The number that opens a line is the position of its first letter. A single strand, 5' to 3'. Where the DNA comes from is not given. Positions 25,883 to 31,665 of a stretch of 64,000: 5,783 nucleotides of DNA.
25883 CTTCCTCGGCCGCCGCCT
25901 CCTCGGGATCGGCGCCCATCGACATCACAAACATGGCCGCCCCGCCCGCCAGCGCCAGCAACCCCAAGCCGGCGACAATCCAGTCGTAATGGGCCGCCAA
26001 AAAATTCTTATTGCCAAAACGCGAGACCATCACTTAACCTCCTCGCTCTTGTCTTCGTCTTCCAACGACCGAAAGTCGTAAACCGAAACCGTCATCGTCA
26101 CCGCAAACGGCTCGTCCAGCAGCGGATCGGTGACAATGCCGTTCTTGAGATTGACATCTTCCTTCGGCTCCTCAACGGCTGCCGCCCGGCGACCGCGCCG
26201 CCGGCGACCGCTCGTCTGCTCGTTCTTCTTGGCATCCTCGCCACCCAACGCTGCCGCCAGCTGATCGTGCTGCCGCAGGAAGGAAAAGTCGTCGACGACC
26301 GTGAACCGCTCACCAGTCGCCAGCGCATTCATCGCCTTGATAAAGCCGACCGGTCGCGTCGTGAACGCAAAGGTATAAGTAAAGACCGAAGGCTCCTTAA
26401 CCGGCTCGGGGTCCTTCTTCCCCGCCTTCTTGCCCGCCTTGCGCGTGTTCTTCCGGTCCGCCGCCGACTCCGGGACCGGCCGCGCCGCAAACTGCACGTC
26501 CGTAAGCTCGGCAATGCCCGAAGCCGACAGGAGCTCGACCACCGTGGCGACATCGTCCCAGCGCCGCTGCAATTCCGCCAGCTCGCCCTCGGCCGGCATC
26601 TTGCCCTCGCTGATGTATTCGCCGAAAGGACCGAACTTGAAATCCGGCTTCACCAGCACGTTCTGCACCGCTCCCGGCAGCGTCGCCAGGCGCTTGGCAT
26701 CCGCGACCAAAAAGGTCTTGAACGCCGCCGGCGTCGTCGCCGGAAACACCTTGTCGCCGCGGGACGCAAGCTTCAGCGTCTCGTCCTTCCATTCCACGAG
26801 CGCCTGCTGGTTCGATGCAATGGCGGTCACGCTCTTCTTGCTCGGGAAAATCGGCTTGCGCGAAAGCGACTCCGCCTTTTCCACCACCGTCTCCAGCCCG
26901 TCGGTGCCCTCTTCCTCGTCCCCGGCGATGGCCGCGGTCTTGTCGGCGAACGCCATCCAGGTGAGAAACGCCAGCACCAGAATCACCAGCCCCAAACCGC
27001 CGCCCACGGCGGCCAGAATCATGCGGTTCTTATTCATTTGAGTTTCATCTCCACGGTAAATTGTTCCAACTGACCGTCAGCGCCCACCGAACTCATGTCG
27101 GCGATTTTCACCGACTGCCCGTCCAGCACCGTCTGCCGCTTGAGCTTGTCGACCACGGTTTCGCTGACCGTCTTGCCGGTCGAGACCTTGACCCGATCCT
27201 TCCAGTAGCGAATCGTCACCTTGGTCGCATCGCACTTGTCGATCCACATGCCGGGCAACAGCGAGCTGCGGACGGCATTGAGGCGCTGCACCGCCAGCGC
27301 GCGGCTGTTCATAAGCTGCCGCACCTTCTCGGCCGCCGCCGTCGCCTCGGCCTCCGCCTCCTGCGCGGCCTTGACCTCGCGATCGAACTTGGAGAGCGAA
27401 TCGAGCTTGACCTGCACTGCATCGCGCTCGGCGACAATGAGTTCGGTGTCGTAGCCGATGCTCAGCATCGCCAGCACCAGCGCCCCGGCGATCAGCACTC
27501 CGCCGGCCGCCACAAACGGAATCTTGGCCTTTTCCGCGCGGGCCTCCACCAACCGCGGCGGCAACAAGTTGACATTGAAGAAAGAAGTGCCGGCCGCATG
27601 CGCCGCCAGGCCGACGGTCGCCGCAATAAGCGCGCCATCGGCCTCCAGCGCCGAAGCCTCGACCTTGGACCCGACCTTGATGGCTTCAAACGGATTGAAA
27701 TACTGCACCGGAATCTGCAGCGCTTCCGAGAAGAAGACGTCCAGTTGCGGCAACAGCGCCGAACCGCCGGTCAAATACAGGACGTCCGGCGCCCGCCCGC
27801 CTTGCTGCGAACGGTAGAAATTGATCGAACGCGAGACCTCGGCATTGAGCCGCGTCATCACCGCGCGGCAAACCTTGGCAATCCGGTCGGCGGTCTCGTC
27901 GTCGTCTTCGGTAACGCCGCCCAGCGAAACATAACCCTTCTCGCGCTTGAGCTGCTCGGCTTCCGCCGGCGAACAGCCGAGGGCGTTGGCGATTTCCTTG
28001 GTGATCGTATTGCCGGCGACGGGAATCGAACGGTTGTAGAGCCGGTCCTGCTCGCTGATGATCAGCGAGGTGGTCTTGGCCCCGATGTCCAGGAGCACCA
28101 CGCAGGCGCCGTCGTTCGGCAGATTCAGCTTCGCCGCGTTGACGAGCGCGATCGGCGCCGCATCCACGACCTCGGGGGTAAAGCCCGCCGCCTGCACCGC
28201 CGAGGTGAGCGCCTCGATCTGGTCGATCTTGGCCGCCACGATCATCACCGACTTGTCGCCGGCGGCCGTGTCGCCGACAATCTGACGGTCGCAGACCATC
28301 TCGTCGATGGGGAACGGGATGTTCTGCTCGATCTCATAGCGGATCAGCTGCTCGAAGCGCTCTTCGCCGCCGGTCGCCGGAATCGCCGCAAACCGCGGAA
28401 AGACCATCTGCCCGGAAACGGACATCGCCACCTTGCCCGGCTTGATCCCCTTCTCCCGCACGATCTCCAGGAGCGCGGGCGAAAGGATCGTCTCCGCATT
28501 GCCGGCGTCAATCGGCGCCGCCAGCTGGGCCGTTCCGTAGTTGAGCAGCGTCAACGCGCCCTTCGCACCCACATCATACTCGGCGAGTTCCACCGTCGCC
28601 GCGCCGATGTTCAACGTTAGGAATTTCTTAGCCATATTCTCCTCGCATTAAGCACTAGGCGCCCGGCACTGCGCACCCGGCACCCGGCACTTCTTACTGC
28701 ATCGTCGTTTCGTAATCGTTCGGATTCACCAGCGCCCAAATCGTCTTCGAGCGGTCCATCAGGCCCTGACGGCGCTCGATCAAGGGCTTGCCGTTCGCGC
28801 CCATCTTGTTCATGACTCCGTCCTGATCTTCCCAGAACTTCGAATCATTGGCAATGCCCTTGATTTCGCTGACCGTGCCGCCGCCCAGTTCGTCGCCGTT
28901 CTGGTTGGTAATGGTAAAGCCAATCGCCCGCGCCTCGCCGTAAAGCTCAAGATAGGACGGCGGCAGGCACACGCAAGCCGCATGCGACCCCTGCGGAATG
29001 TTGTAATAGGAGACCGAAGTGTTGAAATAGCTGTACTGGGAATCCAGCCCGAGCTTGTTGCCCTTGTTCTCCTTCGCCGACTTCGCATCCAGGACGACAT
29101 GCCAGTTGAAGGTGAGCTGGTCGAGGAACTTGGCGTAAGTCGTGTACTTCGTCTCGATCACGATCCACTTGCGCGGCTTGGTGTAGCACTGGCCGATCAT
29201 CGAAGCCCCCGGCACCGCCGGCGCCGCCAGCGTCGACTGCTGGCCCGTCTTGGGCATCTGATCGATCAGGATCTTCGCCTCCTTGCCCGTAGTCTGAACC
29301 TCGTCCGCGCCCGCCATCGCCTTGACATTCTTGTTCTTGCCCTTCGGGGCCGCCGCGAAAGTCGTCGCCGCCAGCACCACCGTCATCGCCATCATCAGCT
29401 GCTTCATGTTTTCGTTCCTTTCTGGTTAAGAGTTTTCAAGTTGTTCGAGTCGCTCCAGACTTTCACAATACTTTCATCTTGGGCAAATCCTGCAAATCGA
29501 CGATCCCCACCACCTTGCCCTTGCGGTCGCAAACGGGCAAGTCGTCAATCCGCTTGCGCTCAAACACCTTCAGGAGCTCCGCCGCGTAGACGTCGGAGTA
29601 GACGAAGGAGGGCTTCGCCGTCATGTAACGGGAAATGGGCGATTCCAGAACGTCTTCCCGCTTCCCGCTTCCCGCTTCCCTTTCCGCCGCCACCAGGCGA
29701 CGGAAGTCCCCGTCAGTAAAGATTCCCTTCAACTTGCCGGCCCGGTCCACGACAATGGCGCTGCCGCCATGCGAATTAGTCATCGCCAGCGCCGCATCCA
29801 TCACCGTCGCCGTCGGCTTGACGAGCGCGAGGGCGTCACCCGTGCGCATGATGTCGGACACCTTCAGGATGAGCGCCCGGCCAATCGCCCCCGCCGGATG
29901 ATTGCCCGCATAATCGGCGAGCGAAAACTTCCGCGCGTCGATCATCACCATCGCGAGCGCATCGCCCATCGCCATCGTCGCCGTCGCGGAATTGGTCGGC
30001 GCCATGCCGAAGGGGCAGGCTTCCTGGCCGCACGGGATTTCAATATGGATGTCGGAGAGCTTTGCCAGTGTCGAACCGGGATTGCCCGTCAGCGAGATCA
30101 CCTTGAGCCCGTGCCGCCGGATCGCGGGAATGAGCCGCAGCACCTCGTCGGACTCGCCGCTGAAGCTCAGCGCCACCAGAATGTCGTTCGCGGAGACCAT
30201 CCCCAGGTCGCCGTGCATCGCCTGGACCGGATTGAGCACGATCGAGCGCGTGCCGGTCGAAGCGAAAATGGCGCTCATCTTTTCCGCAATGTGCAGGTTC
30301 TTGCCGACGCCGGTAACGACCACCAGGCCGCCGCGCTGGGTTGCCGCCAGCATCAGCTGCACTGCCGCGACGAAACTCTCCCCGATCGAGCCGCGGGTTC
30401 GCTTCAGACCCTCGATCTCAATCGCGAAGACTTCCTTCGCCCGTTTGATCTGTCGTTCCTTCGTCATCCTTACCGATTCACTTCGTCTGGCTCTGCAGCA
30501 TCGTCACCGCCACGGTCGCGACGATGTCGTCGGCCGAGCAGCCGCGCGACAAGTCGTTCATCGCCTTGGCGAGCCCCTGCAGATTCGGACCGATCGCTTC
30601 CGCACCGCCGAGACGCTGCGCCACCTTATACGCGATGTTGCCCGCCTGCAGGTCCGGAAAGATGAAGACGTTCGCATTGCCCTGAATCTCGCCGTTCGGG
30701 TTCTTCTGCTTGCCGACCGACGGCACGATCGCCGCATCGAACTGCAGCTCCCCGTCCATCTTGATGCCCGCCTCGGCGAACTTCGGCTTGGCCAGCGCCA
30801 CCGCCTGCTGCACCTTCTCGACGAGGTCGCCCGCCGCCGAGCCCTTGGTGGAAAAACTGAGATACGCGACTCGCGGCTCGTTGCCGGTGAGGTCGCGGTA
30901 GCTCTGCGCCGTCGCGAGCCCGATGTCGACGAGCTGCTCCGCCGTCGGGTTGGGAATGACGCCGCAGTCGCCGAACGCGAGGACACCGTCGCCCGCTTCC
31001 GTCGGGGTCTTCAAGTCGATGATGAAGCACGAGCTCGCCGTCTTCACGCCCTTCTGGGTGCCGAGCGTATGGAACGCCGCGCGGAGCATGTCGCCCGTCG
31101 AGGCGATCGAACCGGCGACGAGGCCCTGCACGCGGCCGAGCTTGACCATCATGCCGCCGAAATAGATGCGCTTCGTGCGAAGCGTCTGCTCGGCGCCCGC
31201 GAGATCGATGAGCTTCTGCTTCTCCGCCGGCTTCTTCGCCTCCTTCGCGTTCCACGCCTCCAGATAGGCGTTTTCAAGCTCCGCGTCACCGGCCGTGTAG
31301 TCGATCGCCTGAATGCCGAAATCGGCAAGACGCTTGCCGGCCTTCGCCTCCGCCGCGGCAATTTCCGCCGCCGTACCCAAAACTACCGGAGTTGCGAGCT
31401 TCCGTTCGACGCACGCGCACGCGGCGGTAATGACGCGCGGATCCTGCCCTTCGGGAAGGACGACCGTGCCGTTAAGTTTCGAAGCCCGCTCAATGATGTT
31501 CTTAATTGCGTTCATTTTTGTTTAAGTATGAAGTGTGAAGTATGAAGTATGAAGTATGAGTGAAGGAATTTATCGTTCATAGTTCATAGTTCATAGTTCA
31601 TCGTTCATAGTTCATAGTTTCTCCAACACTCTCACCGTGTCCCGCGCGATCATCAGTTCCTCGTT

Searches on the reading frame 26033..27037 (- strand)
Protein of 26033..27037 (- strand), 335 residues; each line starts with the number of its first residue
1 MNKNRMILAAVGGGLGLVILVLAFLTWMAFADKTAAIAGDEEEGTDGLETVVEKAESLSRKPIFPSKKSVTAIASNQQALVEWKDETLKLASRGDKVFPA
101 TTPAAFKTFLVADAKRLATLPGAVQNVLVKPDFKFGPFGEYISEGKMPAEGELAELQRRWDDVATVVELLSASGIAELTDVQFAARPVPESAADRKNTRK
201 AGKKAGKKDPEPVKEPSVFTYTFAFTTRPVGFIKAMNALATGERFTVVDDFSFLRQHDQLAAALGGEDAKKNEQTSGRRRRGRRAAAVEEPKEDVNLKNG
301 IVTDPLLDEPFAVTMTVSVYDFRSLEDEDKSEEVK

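Call 10: search_protein_families(library=pfam, proteins=[window:26033-27037:-], max_evalue=0.001)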
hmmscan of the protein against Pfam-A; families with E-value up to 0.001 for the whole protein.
window:26033-27037:- (335 aa): 0 families

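Call 52: search_protein_families(library=pfam, proteins=[window:26033-27037:-], max_evalue=1)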
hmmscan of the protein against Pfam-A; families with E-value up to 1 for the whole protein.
window:26033-27037:- (335 aa): 0 families

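Call 99: search_solved_structures(query=window:26033-27037:-, max_evalue=1, show_alignments=1)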
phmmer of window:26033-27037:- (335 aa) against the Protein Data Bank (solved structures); distinct sequences matched with E-value up to 1: 0.

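Call 102: search_solved_structures(query=A6, max_evalue=1, show_alignments=1)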
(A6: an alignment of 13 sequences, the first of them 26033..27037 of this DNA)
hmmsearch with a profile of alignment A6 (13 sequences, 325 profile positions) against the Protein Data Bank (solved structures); distinct sequences matched with E-value up to 1: 4.
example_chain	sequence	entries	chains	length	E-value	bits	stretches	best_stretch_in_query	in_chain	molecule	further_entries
6kny_A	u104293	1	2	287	0.0002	23.8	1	30-192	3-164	Protein Amuc_1100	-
6lad_A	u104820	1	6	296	0.0002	23.8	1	30-192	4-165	Amuc_1100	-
3s4k_A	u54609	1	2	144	0.5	12.6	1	5-91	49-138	Putative esterase Rv1847/MT1895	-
6laf_A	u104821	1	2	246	0.73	12.1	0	90-192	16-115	Amuc_1100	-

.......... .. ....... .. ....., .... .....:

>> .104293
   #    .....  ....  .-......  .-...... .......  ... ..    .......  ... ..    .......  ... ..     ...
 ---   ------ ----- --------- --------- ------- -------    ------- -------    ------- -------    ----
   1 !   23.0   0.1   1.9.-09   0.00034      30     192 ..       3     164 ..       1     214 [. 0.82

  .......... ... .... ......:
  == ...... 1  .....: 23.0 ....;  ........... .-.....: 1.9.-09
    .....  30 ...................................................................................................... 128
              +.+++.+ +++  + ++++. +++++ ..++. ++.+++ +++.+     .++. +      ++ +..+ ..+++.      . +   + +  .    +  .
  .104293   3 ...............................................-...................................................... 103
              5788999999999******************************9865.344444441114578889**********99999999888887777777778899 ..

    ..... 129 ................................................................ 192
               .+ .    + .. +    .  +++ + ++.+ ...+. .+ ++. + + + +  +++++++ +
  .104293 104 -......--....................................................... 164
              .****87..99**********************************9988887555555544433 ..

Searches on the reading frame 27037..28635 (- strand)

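Call 10: search_protein_families(library=pfam, proteins=[window:27037-28635:-], max_evalue=0.001)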
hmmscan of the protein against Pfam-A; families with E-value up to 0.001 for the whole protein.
window:27037-28635:- (533 aa): 3 families
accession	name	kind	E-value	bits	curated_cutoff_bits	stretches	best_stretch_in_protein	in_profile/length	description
PF11104.14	PilM_2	-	4.8e-44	151.1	27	1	9-345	3-337/340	Type IV pilus assembly protein PilM;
PF14450.12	FtsA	-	7.2e-17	62.4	31.8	1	180-316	1-113/127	Cell division protein FtsA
PF06723.19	MreB_Mbl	-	3.3e-08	33.2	27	0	133-217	100-186/327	MreB/Mbl protein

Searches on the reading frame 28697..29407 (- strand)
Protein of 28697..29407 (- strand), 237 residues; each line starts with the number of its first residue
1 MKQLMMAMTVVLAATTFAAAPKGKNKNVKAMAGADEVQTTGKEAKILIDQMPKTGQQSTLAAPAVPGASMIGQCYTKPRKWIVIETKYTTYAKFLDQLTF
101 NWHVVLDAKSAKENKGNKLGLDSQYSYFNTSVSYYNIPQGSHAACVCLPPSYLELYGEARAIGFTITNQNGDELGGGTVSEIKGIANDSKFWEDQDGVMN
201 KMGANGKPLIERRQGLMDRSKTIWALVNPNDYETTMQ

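Call 10: search_protein_families(library=pfam, proteins=[window:28697-29407:-], max_evalue=0.001)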
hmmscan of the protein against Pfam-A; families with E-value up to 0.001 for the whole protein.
window:28697-29407:- (237 aa): 0 families

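Call 52: search_protein_families(library=pfam, proteins=[window:28697-29407:-], max_evalue=1)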
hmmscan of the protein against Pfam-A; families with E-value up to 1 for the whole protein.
window:28697-29407:- (237 aa): 1 family
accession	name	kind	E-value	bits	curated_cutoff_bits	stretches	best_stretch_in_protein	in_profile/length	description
PF04888.17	SseC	-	0.0038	17.3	30.2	1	4-61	139-196/312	Secretion system effector C (SseC) like family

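Call 100: search_solved_structures(query=window:28697-29407:-, max_evalue=1, show_alignments=1)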
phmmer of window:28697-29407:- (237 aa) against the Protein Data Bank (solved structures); distinct sequences matched with E-value up to 1: 2.
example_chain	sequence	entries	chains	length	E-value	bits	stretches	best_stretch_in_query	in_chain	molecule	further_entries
8fj5_A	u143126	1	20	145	0.4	13.3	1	163-224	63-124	Pilin_N domain-containing protein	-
1vdm_A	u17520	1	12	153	0.73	12.5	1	29-84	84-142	purine phosphoribosyltransferase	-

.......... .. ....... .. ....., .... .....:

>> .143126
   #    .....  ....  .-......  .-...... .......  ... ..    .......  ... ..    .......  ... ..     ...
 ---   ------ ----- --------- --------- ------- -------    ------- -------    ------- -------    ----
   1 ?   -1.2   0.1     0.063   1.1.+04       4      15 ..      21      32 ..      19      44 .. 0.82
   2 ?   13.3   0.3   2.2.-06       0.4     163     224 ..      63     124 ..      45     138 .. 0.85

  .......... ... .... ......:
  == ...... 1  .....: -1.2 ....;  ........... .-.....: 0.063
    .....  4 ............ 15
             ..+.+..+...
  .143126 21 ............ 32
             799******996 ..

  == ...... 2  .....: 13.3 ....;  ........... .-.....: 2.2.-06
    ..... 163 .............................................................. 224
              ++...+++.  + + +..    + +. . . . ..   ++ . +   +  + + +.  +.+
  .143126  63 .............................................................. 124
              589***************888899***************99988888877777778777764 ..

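Call 108: search_solved_structures(query=A7, max_evalue=1)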
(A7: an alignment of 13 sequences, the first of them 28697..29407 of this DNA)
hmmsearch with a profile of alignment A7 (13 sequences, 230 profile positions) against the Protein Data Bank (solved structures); distinct sequences matched with E-value up to 1: 1.
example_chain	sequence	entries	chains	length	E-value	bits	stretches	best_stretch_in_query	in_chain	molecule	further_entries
5myj_BU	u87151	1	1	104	0.25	13.8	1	38-86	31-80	50S ribosomal protein L21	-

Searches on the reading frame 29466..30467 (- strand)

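Call 10: search_protein_families(library=pfam, proteins=[window:29466-30467:-], max_evalue=0.001)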
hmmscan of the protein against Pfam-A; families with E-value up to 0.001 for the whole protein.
window:29466-30467:- (334 aa): 3 families
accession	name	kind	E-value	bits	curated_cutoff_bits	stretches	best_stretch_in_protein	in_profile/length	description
PF01380.27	SIS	-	1.4e-24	86.8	25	1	49-173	8-130/131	SIS domain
PF00571.33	CBS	-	3.6e-19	69.3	24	2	279-328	2-51/57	CBS domain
PF13580.11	SIS_2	-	1.2e-07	32.3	27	0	91-128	101-138/138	SIS domain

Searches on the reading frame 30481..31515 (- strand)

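Call 10: search_protein_families(library=pfam, proteins=[window:30481-31515:-], max_evalue=0.001)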
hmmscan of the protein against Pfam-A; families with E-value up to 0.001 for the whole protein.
window:30481-31515:- (345 aa): 1 family
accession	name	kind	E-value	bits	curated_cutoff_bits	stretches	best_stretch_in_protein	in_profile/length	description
PF01515.24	PTA_PTB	-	5.2e-98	328.8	24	1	4-338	3-318/319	Phosphate acetyl/butaryl transferase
